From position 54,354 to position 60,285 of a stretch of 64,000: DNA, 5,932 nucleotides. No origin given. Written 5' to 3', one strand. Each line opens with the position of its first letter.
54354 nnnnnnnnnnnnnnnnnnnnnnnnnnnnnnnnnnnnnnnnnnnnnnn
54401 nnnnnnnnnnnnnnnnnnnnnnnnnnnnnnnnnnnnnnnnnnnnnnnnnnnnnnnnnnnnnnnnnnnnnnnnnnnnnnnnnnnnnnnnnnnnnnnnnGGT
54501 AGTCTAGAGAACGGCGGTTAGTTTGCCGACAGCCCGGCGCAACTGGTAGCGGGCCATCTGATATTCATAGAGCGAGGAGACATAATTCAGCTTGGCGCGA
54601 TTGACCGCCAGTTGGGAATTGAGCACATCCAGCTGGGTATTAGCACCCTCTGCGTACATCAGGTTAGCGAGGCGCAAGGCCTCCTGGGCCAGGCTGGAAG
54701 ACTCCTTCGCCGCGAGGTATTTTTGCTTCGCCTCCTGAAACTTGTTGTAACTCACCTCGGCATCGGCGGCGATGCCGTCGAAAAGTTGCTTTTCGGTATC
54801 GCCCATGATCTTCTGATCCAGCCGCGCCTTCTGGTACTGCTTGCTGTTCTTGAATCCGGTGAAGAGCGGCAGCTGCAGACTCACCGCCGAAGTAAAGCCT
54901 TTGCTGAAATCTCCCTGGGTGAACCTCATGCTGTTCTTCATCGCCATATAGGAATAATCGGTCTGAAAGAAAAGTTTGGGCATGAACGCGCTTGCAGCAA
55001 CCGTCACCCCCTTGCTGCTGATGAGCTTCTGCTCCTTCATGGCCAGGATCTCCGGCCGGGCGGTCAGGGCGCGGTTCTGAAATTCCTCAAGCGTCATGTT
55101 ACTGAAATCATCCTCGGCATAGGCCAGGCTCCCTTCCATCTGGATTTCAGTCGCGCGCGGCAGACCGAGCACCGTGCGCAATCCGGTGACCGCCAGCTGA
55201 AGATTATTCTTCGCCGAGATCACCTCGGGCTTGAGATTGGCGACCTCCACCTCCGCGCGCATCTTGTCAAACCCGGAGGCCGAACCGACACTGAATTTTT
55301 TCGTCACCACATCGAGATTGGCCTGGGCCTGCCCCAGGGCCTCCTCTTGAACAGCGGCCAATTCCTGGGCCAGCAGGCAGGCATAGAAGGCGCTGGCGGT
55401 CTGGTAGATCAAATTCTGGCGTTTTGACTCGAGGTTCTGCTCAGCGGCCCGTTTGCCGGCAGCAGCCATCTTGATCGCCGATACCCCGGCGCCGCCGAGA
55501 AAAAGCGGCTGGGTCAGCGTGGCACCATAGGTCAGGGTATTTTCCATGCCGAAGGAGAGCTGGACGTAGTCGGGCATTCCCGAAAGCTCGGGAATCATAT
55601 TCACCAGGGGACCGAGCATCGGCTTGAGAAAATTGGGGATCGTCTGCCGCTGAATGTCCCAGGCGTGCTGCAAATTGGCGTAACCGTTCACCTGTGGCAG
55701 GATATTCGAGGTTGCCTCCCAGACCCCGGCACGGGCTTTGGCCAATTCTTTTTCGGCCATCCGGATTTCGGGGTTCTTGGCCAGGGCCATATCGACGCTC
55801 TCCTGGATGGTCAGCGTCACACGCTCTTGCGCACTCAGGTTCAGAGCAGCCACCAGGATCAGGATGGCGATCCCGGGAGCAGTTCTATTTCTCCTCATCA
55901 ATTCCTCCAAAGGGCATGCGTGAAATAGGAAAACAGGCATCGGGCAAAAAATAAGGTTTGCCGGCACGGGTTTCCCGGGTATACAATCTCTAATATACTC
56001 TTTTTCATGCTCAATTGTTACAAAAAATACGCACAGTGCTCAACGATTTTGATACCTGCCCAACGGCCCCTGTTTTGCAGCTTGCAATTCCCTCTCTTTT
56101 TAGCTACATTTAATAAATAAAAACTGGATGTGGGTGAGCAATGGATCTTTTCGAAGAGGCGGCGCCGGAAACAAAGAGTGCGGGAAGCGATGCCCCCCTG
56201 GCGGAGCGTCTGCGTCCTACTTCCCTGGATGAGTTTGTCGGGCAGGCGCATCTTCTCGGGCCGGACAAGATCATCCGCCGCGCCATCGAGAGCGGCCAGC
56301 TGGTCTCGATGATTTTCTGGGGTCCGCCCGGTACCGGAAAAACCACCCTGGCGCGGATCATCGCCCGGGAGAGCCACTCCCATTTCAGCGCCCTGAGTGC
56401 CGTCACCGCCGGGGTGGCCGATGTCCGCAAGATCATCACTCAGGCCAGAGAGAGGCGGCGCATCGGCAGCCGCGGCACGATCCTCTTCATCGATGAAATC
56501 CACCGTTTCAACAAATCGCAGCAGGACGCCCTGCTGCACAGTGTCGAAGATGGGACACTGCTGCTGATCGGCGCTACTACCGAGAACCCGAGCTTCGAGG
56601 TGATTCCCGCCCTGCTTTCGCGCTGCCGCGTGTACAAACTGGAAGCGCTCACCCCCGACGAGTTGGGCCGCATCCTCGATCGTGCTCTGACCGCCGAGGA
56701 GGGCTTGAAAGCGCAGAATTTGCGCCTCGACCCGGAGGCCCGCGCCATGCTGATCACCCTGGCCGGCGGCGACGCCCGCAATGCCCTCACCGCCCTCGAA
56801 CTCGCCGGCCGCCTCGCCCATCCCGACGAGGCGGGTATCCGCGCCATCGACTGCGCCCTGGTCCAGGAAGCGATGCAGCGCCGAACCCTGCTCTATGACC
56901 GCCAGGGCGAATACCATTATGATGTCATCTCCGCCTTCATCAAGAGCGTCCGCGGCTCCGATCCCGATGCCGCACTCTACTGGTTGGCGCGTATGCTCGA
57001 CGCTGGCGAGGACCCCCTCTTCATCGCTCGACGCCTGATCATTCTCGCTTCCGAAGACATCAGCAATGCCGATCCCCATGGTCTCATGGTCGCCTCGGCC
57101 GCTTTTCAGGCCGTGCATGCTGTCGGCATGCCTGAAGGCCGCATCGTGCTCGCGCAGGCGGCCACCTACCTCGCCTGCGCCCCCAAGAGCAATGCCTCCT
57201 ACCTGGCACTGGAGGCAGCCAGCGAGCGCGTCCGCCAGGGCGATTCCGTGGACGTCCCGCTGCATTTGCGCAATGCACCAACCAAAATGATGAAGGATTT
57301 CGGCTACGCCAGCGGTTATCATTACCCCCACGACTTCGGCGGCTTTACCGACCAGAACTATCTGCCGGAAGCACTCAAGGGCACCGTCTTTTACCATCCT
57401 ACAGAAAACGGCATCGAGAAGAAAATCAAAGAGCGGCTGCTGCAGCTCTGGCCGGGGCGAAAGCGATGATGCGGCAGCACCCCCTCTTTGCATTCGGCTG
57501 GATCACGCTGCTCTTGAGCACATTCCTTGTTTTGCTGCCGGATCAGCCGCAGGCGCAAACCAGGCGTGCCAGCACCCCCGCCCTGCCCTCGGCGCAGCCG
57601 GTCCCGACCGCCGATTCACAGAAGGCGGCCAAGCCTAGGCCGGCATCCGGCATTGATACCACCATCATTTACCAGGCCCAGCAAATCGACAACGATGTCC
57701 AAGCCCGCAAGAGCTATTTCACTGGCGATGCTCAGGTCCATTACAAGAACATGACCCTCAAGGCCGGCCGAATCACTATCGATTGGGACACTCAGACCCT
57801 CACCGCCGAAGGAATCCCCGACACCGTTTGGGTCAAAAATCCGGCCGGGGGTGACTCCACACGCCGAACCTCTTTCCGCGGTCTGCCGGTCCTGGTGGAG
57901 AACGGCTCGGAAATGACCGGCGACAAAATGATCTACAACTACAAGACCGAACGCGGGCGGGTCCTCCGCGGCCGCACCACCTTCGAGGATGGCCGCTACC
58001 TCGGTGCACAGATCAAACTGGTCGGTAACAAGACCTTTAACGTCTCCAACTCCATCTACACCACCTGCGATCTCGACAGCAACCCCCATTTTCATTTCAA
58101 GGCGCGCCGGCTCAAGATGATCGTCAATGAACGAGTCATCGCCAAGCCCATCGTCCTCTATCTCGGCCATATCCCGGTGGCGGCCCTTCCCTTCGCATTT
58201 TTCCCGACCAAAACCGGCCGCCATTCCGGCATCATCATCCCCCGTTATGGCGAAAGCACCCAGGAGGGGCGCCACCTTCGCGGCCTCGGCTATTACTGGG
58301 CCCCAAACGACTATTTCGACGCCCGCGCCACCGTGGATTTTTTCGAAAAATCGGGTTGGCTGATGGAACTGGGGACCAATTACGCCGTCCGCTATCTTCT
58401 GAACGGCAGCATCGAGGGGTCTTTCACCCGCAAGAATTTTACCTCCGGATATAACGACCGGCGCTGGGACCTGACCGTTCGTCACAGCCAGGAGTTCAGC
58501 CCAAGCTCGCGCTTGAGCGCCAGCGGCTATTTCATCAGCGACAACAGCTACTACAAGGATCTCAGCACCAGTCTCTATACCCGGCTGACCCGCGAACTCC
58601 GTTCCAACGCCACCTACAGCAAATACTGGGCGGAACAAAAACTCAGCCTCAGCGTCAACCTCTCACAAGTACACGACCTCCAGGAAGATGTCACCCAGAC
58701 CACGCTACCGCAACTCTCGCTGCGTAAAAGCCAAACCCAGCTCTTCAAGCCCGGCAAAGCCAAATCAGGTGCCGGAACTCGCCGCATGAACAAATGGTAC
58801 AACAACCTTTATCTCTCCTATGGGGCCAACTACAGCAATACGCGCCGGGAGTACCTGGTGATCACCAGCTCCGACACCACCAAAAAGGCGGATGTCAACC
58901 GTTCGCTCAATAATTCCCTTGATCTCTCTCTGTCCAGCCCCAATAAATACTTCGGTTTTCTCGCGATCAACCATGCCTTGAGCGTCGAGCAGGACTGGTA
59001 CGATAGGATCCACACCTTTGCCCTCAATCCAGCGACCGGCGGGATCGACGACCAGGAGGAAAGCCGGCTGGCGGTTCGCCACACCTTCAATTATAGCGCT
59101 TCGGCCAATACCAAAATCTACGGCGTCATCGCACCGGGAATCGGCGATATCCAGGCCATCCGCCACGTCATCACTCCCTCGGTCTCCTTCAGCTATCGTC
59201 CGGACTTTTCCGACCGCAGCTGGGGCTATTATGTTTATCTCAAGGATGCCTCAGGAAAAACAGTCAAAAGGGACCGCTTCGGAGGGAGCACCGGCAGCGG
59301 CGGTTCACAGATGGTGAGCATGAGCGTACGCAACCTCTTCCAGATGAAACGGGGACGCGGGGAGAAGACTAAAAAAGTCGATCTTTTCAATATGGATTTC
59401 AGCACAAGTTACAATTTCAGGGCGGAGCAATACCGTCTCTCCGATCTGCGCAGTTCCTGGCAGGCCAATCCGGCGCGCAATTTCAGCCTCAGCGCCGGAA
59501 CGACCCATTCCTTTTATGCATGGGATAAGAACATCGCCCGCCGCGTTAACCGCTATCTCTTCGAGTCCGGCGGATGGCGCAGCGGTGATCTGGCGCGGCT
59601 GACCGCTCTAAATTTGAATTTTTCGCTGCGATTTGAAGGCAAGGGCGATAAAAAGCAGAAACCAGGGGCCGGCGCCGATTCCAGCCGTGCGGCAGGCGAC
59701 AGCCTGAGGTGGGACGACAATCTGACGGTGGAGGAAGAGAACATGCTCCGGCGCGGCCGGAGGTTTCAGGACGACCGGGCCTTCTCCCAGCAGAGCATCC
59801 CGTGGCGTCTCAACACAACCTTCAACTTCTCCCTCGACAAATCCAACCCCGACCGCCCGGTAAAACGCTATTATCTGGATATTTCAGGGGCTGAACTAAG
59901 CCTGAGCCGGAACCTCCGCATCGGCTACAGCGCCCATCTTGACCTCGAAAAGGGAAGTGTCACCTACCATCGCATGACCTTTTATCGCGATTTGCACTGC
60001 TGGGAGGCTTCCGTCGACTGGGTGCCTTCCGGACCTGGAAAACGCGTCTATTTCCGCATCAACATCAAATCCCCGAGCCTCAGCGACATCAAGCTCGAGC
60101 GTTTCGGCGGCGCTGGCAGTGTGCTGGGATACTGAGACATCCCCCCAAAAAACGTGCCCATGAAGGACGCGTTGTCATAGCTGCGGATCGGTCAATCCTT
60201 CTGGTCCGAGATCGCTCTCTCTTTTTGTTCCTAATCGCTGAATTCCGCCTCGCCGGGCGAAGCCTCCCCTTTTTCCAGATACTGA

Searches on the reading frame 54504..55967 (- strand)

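Call 69: search_protein_families(library=pfam, proteins=[window:54504-55967:-], max_evalue=0.001)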
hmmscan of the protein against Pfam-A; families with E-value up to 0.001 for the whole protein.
window:54504-55967:- (487 aa): 1 family
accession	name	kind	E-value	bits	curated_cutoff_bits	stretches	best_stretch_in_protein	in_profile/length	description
PF02321.23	OEP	-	3.5e-57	193.7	22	2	55-268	2-187/187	Outer membrane efflux protein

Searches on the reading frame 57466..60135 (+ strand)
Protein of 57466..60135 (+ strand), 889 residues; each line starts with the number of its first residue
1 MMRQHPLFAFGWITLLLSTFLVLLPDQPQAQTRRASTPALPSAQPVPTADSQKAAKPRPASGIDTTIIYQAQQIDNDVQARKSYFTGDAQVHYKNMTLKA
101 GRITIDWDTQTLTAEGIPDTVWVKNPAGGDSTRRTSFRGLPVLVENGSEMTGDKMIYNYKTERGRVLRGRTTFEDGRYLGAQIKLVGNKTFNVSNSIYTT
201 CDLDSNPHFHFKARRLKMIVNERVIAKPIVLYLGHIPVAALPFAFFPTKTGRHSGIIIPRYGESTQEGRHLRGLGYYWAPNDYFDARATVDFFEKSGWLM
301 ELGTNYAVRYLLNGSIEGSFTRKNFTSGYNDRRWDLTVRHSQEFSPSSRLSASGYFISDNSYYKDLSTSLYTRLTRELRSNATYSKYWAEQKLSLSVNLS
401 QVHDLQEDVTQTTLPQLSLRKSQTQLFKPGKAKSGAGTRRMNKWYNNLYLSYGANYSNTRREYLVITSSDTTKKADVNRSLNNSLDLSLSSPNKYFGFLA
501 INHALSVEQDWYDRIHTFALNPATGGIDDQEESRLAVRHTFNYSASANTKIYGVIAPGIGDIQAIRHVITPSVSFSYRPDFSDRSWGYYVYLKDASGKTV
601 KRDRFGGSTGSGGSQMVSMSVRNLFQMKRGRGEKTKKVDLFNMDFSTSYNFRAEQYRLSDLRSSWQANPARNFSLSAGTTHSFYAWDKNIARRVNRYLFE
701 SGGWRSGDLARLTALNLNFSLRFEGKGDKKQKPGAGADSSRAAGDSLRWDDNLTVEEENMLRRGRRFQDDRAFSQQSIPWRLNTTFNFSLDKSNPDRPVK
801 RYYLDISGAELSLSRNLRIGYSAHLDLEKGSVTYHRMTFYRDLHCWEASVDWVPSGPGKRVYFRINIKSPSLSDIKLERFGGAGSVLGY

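Call 11: search_protein_families(library=pfam, proteins=[window:57466-60135:+], max_evalue=0.001)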
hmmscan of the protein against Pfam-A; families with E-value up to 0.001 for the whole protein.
window:57466-60135:+ (889 aa): 1 family
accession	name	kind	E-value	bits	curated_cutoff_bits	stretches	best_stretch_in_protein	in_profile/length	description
PF19838.5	LptD_2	-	1.3e-96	324.6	22.5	1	224-684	1-464/464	LptD protein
